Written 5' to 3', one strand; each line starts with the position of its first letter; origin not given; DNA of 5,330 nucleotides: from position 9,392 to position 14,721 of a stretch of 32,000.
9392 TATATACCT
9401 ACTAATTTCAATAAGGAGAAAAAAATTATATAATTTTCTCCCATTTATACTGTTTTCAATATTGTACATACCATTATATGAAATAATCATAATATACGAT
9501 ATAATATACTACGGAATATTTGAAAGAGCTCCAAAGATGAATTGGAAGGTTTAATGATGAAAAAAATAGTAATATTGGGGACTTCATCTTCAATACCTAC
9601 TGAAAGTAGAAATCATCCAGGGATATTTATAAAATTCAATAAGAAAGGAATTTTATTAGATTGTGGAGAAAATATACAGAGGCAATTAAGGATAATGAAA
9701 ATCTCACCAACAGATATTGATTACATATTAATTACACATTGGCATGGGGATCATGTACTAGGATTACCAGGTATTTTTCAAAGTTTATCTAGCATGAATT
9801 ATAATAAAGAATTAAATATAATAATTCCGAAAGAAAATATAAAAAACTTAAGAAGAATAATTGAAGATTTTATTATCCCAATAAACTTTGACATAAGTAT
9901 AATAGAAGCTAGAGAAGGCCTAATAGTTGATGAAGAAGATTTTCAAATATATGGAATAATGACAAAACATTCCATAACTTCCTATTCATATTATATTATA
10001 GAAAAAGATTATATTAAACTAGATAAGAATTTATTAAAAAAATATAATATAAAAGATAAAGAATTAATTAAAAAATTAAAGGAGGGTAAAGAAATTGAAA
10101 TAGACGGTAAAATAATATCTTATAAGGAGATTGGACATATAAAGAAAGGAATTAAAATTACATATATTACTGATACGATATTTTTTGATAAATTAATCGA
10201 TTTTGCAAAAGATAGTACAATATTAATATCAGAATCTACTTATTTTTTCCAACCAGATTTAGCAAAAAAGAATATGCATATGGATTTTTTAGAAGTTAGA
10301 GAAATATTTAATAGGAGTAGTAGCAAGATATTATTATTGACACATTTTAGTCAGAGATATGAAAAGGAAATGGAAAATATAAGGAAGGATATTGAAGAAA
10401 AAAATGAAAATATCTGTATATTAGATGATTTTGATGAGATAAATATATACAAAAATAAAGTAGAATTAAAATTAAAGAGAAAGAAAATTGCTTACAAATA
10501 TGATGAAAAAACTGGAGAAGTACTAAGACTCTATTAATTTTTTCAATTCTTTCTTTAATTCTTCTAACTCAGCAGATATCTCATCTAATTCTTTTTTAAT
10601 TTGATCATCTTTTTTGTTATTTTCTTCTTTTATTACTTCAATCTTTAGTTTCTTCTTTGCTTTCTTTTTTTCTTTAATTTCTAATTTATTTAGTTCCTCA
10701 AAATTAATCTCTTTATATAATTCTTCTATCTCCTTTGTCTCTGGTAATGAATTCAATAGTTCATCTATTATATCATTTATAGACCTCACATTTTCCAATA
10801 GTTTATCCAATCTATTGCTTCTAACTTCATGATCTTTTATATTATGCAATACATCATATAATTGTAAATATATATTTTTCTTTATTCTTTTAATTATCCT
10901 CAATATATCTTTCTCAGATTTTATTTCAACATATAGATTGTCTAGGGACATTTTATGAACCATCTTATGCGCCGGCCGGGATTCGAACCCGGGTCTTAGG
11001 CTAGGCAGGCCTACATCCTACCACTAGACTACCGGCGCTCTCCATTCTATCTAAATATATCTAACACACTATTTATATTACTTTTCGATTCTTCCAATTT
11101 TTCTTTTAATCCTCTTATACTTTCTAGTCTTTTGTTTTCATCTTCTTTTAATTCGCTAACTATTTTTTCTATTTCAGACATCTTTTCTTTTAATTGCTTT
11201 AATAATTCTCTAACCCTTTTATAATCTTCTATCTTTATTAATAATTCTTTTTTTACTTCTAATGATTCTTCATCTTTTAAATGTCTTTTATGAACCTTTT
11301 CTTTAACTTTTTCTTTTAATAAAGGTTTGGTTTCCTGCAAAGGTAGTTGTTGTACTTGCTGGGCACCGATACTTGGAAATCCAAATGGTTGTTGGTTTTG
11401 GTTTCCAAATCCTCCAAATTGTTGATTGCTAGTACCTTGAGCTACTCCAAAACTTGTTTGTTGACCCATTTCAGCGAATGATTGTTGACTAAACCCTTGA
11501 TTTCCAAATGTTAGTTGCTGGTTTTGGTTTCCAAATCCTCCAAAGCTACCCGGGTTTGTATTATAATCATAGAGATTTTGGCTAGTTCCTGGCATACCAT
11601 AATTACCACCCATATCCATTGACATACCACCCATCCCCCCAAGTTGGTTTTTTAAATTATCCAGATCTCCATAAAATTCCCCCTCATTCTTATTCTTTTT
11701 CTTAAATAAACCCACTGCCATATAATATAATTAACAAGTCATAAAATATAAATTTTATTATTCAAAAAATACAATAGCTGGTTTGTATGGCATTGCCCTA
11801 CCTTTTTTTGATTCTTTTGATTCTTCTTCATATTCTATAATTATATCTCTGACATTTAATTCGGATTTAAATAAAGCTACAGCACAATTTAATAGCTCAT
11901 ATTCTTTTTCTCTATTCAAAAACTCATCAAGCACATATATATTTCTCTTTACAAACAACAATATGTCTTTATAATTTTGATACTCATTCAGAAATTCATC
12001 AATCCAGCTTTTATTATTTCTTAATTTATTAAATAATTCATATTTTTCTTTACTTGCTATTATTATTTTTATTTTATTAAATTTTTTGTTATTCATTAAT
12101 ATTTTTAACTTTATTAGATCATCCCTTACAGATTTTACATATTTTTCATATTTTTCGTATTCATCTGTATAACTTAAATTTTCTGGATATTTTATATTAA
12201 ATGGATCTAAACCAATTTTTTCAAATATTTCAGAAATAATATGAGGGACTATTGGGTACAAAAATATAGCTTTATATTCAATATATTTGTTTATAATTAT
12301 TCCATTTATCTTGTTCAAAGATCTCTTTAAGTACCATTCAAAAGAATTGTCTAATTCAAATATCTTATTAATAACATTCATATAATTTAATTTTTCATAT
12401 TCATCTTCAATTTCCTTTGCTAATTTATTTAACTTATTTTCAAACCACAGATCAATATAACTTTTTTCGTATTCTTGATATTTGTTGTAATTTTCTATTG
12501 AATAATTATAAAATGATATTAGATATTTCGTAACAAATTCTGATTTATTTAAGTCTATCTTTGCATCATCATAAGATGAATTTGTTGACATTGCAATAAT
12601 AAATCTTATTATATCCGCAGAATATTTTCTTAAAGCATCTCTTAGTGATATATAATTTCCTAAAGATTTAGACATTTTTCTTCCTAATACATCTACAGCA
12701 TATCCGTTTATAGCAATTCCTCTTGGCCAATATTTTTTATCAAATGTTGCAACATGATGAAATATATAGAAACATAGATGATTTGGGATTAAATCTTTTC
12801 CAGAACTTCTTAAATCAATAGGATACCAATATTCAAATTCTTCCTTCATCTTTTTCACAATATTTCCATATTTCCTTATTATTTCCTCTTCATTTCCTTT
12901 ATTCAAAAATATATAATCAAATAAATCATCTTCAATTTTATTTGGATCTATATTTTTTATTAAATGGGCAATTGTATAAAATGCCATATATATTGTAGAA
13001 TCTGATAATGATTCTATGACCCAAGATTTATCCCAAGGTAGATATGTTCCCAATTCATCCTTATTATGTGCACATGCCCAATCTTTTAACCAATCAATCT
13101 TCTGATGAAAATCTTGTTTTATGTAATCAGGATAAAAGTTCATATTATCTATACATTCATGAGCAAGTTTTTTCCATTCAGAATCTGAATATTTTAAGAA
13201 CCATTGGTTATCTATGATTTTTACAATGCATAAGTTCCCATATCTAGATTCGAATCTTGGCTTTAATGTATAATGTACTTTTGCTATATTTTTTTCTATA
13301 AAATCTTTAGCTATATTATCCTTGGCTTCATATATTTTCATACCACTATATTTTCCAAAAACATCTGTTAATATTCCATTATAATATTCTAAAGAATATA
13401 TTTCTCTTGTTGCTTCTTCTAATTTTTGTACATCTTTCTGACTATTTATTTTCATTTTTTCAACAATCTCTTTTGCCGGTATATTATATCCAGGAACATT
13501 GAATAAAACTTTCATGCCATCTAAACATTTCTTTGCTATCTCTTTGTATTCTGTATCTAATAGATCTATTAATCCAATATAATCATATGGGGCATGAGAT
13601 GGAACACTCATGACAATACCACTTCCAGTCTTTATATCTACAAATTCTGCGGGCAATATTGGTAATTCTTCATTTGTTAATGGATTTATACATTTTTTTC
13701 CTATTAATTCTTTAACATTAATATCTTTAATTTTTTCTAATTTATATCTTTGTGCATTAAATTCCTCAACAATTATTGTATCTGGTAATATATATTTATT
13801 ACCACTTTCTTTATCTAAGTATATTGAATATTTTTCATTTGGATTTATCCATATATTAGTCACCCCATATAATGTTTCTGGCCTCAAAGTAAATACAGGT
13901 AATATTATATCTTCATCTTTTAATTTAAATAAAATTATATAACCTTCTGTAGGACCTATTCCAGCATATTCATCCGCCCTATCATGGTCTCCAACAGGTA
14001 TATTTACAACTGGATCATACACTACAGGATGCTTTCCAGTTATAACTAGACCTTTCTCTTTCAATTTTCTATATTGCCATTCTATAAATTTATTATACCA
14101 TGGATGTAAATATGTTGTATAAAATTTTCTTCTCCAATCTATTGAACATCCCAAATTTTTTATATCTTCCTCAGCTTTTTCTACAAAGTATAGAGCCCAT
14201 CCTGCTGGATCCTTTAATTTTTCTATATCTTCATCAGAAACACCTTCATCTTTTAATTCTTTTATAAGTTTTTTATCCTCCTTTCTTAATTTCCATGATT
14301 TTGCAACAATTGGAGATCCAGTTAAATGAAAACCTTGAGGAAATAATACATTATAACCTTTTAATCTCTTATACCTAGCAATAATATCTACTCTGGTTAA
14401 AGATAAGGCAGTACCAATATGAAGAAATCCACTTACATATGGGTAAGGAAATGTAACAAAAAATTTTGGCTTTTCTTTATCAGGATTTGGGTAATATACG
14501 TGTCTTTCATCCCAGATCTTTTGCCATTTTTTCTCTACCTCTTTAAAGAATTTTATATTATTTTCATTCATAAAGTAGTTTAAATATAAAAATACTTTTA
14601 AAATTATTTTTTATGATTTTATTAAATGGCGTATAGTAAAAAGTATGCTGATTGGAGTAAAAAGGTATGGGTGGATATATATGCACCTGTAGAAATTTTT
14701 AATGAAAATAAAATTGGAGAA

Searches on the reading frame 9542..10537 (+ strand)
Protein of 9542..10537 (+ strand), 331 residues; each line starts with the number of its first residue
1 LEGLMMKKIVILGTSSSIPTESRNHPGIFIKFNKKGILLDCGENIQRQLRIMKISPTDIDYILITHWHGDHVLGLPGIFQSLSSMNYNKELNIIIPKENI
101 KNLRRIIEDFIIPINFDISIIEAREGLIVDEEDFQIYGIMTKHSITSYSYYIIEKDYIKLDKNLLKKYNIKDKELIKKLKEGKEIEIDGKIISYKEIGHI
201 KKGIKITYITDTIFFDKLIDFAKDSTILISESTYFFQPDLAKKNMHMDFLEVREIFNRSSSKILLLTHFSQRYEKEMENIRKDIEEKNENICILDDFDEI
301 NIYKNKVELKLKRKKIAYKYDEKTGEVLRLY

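Call 75: search_protein_families(library=pfam, proteins=[window:9542-10537:+], max_evalue=0.00001)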
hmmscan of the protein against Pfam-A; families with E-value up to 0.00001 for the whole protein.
window:9542-10537:+ (331 aa): 3 families
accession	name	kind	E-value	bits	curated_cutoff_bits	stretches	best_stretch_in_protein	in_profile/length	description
PF12706.13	Lactamase_B_2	-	4.1e-12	46.6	27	1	37-130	3-99/200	Beta-lactamase superfamily domain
PF00753.33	Lactamase_B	-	2.8e-10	40.9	22.7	1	29-82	10-67/196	Metallo-beta-lactamase superfamily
PF23023.1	Anti-Pycsar_Apyc1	-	1.6e-07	31.5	50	1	7-96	3-90/250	Anti-Pycsar protein Apyc1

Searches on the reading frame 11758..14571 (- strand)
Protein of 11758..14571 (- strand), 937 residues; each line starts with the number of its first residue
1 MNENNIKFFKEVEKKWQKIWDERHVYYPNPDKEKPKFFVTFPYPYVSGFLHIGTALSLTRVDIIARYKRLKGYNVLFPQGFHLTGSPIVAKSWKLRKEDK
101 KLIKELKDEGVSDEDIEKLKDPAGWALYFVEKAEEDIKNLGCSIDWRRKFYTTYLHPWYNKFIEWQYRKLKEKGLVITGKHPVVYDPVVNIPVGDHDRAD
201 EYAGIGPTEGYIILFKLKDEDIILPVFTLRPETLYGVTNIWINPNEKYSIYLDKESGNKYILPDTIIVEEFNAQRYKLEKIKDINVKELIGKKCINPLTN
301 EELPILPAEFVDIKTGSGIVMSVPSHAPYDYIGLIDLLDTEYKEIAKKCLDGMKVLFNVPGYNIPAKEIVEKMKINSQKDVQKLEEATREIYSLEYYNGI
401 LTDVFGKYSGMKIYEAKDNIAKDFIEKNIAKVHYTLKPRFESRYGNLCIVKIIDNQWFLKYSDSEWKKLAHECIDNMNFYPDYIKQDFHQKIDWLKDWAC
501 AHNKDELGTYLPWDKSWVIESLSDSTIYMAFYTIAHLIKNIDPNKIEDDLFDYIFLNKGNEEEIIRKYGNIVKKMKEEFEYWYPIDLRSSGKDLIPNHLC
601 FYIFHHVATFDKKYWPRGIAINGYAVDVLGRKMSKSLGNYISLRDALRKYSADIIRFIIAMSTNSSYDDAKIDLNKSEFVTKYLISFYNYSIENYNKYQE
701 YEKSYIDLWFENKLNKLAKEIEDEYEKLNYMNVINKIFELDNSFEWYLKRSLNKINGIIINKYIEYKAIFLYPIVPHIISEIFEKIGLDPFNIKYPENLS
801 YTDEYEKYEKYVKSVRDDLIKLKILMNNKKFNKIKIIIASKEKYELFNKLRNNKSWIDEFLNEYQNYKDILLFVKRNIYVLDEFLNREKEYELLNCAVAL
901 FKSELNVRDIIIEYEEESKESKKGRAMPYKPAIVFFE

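Call 75: search_protein_families(library=pfam, proteins=[window:11758-14571:-], max_evalue=0.00001)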
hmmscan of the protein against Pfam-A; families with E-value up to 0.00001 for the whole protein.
window:11758-14571:- (937 aa): 5 families
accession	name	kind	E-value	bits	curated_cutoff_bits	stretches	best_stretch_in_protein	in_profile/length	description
PF00133.28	tRNA-synt_1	-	9.7e-45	153.5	22.7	1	15-665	1-408/414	tRNA synthetases class I (I, L, M and V)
PF09334.17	tRNA-synt_1g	-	8.5e-21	74.6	20.1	2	38-109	2-73/391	tRNA synthetases class I (M)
PF13603.12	tRNA-synt_1_2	-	1.5e-18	67.4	25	1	205-331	4-126/185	Leucyl-tRNA synthetase, editing domain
PF01406.26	tRNA-synt_1e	-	5.5e-13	49.4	27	1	583-662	206-283/301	tRNA synthetases class I (C) catalytic domain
PF08264.19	Anticodon_1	-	1e-11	45.4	25.1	1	707-823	1-133/148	Anticodon-binding domain of tRNA ligase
